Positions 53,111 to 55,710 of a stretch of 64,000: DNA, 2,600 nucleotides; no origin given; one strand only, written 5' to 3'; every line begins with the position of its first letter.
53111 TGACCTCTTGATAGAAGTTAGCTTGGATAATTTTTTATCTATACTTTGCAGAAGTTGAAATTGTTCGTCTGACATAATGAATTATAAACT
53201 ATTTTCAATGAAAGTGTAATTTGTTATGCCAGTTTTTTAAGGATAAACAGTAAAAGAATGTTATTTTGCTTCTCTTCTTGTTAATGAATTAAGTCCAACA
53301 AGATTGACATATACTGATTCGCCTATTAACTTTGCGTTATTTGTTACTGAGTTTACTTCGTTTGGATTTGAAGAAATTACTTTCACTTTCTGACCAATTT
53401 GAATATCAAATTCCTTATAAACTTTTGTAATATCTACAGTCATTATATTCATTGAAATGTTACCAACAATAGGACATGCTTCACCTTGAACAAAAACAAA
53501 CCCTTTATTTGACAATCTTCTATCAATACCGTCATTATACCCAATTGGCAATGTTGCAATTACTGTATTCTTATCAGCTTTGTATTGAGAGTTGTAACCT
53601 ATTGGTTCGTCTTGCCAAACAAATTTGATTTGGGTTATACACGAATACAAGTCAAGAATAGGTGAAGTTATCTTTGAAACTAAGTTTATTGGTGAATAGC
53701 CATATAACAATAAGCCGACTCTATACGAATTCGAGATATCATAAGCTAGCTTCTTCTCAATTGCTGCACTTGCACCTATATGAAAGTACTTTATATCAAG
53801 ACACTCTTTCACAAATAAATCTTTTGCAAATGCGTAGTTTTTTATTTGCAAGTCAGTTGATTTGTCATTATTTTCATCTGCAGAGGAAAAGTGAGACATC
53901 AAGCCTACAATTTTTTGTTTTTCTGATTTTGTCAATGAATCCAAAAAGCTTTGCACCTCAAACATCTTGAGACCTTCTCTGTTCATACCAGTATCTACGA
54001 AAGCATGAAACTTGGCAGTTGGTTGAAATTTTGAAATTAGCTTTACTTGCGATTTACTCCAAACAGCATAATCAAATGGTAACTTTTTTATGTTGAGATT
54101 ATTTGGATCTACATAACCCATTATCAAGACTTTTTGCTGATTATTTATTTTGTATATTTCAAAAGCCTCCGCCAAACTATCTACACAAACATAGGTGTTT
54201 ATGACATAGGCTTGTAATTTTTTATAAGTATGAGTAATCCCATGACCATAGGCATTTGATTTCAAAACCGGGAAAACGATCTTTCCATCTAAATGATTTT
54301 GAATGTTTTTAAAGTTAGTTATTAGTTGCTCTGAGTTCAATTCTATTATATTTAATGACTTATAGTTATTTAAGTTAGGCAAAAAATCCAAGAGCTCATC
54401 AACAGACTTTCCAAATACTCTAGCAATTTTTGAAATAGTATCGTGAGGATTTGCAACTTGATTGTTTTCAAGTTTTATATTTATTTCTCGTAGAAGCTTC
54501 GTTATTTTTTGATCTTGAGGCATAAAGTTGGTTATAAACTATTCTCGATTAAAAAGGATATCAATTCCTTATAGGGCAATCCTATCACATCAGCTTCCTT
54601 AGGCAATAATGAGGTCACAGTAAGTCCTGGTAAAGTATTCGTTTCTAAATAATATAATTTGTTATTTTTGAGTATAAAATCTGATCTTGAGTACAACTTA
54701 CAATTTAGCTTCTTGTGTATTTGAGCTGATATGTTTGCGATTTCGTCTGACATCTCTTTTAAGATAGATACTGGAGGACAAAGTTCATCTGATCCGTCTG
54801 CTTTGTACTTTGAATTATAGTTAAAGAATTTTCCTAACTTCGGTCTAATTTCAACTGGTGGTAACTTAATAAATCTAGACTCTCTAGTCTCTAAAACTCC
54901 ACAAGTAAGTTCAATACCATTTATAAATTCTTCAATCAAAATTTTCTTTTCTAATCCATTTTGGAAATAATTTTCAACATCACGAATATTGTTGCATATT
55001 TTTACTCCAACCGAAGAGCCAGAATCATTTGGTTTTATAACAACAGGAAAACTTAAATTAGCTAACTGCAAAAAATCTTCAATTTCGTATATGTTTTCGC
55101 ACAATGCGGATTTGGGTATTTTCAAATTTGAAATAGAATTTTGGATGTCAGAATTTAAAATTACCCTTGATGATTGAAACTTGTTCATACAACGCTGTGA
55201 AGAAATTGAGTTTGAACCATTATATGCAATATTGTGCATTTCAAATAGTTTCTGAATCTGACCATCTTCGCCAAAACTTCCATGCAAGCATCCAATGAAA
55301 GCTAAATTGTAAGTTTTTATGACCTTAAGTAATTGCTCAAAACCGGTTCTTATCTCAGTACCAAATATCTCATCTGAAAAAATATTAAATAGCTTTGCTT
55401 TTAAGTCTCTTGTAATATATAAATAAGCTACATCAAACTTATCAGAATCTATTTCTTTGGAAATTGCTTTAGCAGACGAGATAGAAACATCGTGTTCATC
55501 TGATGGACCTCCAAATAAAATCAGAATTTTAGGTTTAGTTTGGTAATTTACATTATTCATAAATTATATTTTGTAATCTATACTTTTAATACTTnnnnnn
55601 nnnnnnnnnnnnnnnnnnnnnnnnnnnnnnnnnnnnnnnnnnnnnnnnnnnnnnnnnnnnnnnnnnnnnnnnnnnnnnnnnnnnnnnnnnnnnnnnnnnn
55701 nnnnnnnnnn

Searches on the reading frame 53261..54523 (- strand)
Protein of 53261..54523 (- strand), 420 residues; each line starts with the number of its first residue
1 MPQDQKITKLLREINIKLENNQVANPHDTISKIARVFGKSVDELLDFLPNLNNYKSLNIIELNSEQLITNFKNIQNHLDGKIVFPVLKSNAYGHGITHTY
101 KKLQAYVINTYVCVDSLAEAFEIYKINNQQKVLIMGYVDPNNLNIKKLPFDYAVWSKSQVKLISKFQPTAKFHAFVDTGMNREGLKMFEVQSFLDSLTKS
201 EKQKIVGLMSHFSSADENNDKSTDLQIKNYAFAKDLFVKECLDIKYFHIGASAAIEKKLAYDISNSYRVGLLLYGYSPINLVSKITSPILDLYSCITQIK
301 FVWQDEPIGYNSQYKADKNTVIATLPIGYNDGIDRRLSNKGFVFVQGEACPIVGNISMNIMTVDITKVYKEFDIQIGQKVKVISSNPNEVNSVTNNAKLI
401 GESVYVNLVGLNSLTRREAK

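Call 48: search_protein_families(library=pfam, proteins=[window:53261-54523:-], max_evalue=0.001)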
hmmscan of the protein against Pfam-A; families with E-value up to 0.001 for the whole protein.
window:53261-54523:- (420 aa): 2 families
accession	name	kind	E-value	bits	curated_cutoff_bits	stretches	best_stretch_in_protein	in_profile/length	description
PF01168.26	Ala_racemase_N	-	4e-38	131.8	24.1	1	63-278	2-220/220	Alanine racemase, N-terminal domain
PF00842.27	Ala_racemase_C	-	1.1e-29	103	25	1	290-414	2-122/127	Alanine racemase, C-terminal domain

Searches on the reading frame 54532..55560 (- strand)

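Call 48: search_protein_families(library=pfam, proteins=[window:54532-55560:-], max_evalue=0.001)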
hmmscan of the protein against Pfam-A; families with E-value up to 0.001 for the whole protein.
window:54532-55560:- (342 aa): 7 families
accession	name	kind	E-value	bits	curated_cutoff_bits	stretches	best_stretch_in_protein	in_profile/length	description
PF07478.18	Dala_Dala_lig_C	-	3.8e-38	131.5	24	1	167-339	33-204/204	D-ala D-ala ligase C-terminus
PF01820.27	Dala_Dala_lig_N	-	8.1e-22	78.4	34.6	1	11-116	1-121/121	D-ala D-ala ligase N-terminus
PF08443.16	RimK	-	8.3e-09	35.7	21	1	126-214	3-83/188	RimK-like ATP-grasp domain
PF13535.11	ATP-grasp_4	-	5.1e-06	26.6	27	1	170-223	2-71/160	ATP-grasp domain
PF02655.19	ATP-grasp_3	-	6.8e-05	23.4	23.2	1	166-308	30-154/160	ATP-grasp domain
PF14397.11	ATPgrasp_ST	-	0.0003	20.5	31.4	0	272-317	216-262/278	Sugar-transfer associated ATP-grasp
PF02786.22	CPSase_L_D2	-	0.00076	19.5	19.8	0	146-309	14-178/211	Carbamoyl-phosphate synthase L chain, ATP binding domain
